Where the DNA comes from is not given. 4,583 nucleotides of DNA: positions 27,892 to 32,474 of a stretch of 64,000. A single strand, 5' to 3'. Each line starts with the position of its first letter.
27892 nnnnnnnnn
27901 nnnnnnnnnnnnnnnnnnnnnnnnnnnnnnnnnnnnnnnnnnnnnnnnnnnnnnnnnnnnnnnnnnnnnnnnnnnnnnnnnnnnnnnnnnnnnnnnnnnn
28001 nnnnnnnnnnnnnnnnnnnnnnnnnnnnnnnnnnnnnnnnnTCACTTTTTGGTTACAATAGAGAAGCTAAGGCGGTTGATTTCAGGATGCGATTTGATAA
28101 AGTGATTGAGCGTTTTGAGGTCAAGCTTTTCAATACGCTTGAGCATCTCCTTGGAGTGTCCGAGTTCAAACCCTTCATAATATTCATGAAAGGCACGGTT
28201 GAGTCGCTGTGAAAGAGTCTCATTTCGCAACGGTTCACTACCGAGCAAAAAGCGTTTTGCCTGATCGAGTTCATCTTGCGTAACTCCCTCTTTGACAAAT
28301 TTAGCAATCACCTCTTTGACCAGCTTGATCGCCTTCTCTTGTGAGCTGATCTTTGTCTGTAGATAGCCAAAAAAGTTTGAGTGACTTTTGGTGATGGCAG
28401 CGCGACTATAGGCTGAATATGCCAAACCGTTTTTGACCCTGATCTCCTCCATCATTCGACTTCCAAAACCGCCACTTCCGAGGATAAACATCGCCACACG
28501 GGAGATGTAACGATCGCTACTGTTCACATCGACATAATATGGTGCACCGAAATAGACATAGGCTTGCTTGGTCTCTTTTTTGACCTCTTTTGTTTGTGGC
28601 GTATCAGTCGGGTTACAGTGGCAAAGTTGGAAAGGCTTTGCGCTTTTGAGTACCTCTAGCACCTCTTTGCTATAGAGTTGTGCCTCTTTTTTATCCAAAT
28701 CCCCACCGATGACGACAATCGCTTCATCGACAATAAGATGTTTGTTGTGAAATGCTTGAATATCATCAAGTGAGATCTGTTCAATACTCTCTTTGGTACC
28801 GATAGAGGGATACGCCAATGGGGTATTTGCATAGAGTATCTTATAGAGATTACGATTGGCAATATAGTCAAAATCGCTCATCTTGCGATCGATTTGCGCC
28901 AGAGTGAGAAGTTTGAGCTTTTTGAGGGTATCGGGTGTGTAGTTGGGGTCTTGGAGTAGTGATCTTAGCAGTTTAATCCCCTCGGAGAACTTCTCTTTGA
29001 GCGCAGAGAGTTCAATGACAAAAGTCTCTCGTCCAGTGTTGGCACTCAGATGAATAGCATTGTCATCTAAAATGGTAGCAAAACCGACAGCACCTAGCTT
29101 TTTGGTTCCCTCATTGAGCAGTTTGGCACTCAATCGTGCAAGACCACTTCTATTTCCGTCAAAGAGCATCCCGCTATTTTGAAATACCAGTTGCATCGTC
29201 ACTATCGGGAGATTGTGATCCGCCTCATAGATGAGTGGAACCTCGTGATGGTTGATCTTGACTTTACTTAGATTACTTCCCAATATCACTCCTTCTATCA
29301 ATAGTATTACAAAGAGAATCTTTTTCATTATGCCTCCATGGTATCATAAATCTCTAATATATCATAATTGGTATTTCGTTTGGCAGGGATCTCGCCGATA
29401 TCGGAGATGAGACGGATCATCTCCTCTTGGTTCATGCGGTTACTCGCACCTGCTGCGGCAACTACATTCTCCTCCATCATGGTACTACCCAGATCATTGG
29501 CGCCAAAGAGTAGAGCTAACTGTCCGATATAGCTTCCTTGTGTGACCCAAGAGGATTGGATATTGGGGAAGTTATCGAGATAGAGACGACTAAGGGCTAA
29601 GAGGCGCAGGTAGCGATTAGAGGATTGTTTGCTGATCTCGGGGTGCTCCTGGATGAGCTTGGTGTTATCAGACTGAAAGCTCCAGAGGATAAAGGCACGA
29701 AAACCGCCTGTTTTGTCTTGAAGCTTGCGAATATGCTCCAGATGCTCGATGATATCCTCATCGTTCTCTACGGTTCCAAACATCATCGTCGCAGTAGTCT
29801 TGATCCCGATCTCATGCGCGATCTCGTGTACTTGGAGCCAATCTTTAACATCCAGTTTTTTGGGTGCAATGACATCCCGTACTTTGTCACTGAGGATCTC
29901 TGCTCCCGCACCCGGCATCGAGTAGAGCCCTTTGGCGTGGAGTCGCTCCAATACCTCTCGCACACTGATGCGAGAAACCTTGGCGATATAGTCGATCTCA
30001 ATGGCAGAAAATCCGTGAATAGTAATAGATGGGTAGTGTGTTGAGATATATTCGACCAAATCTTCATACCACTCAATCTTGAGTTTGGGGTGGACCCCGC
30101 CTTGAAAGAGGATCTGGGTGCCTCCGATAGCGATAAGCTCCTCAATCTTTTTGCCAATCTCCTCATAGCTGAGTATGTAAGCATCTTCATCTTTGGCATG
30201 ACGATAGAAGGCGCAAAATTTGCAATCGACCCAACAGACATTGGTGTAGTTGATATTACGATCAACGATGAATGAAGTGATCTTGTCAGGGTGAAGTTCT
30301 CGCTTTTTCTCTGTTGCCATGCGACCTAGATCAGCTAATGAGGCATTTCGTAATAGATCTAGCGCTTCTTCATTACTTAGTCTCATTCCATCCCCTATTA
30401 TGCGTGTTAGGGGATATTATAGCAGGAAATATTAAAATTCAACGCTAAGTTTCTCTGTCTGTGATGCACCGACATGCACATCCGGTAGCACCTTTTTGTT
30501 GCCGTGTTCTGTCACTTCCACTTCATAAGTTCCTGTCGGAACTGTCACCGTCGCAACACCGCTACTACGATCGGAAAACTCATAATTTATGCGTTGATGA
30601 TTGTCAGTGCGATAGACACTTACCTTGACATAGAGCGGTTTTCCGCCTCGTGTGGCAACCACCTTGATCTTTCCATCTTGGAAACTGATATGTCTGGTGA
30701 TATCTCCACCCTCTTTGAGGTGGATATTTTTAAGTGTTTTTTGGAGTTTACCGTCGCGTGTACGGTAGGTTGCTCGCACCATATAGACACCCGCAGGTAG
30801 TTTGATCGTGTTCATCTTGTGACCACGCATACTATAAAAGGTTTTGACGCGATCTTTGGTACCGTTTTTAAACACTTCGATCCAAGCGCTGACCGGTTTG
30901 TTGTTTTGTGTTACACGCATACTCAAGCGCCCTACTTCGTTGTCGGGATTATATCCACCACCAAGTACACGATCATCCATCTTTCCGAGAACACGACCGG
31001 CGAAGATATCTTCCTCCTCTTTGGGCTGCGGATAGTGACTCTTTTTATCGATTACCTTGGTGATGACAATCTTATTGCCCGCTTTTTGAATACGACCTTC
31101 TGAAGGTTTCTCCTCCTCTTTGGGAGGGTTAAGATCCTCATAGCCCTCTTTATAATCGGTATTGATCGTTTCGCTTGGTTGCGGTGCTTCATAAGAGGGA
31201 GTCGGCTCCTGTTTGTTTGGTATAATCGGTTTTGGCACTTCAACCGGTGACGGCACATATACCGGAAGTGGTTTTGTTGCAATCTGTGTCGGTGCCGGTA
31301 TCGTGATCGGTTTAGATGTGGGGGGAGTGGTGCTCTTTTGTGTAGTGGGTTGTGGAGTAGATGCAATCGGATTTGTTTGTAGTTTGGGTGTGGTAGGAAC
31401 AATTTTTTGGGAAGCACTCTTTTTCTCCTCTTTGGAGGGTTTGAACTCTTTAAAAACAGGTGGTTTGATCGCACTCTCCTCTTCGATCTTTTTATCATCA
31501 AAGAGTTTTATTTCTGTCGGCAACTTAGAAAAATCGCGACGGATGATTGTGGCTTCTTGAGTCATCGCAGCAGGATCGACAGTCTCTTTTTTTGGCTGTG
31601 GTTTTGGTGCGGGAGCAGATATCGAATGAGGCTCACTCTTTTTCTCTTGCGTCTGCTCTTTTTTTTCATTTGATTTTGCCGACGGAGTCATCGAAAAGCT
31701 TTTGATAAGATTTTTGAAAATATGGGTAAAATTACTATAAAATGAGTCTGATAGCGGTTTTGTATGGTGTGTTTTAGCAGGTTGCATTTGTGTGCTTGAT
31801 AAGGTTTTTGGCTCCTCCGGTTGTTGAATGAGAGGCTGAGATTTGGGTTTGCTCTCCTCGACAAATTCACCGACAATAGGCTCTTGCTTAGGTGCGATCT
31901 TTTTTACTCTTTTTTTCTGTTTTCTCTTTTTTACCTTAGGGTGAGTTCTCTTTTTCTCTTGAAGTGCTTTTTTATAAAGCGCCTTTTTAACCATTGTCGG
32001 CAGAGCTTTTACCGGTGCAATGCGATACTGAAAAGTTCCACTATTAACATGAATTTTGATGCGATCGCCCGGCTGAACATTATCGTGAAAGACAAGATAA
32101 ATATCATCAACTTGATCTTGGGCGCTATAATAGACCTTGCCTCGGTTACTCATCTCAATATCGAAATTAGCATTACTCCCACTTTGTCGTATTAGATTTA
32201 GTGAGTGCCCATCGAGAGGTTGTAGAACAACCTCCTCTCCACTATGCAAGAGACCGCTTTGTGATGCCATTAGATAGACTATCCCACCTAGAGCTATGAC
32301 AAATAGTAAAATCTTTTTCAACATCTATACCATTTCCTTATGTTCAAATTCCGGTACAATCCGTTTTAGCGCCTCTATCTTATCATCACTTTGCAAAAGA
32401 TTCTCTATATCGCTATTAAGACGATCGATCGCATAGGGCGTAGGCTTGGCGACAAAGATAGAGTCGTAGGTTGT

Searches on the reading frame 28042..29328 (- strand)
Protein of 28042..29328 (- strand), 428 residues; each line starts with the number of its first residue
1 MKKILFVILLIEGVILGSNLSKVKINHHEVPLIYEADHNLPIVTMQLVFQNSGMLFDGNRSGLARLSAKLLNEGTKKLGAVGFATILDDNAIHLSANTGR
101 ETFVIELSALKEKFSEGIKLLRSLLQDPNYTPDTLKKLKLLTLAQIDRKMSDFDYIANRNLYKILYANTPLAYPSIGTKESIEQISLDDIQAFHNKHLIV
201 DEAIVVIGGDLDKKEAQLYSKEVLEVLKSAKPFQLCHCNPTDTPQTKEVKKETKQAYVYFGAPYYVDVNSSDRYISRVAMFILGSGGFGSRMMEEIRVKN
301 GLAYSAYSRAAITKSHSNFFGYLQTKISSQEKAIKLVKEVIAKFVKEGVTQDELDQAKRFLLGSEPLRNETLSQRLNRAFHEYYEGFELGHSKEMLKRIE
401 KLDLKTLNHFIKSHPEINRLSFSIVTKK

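Call 54: search_protein_families(library=pfam, proteins=[window:28042-29328:-], max_evalue=0.05)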
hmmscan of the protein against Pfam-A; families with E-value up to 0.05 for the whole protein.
window:28042-29328:- (428 aa): 3 families
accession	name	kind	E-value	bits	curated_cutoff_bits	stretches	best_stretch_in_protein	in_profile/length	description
PF05193.26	Peptidase_M16_C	-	3.2e-23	82.9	23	1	185-359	2-179/181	Peptidase M16 inactive domain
PF00675.25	Peptidase_M16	-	1.6e-09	38.2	22.3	1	34-178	4-148/149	Insulinase (Peptidase family M16)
PF07554.19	FIVAR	-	0.0044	18.1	29.2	0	313-359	15-61/71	FIVAR domain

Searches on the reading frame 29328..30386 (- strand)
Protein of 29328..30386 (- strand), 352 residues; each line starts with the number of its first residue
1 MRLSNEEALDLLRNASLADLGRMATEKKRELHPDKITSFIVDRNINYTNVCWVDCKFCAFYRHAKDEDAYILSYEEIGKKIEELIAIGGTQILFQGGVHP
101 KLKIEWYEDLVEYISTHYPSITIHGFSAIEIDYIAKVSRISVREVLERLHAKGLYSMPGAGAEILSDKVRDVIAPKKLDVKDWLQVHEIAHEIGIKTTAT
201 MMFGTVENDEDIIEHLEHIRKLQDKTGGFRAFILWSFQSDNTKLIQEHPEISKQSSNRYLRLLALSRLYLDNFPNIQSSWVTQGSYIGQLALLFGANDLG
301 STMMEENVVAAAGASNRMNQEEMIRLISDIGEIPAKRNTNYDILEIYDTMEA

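Call 54: search_protein_families(library=pfam, proteins=[window:29328-30386:-], max_evalue=0.05)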
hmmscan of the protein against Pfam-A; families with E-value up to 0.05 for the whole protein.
window:29328-30386:- (352 aa): 3 families
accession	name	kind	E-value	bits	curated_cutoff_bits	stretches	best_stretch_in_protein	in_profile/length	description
PF19288.4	CofH_C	-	1.7e-33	115.5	27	1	228-347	3-122/125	CofH/MqnC C-terminal region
PF04055.27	Radical_SAM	-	1.6e-26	93.9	29.5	1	45-218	1-165/166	Radical SAM superfamily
PF00392.27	GntR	-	0.0036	17.4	27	0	136-154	35-53/64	Bacterial regulatory proteins, gntR family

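Call 75: find_encoding_contigs(protein=window:29328-30386:-, flank=10000, max_places=6)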
Protein window:29328-30386:- (352 aa): 8 contigs read that carry it; 6 places shown.
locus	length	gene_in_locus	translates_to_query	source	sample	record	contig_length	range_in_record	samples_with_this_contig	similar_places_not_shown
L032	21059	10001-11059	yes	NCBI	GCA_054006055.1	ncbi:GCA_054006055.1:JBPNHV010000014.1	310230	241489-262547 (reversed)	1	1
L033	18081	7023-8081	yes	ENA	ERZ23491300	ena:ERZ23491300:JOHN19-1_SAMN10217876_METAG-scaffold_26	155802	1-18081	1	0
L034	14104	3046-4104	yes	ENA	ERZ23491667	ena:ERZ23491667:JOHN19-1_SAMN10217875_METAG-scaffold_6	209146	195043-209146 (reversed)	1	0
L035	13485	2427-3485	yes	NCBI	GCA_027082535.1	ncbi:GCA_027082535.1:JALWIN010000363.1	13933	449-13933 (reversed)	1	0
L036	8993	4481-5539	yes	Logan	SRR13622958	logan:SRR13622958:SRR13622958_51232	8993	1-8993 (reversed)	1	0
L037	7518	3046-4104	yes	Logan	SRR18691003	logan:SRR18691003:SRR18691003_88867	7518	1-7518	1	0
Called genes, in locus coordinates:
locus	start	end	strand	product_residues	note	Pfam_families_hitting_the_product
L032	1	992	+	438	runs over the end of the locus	PF13439:Glyco_transf_4 (weak)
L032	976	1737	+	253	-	PF04991:LicD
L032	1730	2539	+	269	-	PF00535:Glycos_transf_2, PF13641:Glyco_tranf_2_3, PF13632:Glyco_trans_2_3 (weak)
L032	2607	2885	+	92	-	-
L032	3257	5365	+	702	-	PF02516:STT3, PF21436:STT3-PglB_core, PF18527:STT3_PglB_C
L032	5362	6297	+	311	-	PF00953:Glycos_transf_4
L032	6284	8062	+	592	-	PF04321:RmlD_sub_bind, PF01073:3Beta_HSD (weak), PF01370:Epimerase, PF02719:Polysacc_synt_2, PF16363:GDP_Man_Dehyd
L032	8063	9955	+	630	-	-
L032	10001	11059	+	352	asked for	PF04055:Radical_SAM, PF19288:CofH_C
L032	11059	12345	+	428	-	PF00675:Peptidase_M16, PF05193:Peptidase_M16_C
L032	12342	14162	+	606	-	PF04851:ResIII, PF00270:DEAD, PF00271:Helicase_C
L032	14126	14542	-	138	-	PF02810:SEC-C, PF17775:YchJ_M-like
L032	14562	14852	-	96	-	PF05016:ParE_toxin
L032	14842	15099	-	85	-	-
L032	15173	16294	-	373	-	PF01702:TGT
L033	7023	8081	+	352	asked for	PF04055:Radical_SAM, PF19288:CofH_C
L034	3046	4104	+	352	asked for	PF04055:Radical_SAM, PF19288:CofH_C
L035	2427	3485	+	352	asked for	PF04055:Radical_SAM, PF19288:CofH_C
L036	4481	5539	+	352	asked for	PF04055:Radical_SAM, PF19288:CofH_C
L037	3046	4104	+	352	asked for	PF04055:Radical_SAM, PF19288:CofH_C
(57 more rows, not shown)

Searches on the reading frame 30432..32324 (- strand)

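Call 54: search_protein_families(library=pfam, proteins=[window:30432-32324:-], max_evalue=0.05)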
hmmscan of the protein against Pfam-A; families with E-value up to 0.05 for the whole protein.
window:30432-32324:- (630 aa): 3 families
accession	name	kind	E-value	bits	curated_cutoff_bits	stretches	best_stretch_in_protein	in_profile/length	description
PF14900.11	DUF4493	-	0.00026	21.4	27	0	480-521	33-73/226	Domain of unknown function (DUF4493)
PF13620.12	CarboxypepD_reg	-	0.0017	19.1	32.3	0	565-628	16-79/82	Carboxypeptidase regulatory-like domain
PF16405.10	DUF5013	-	0.01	16.4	28.5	0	505-532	67-92/149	Domain of unknown function (DUF5013)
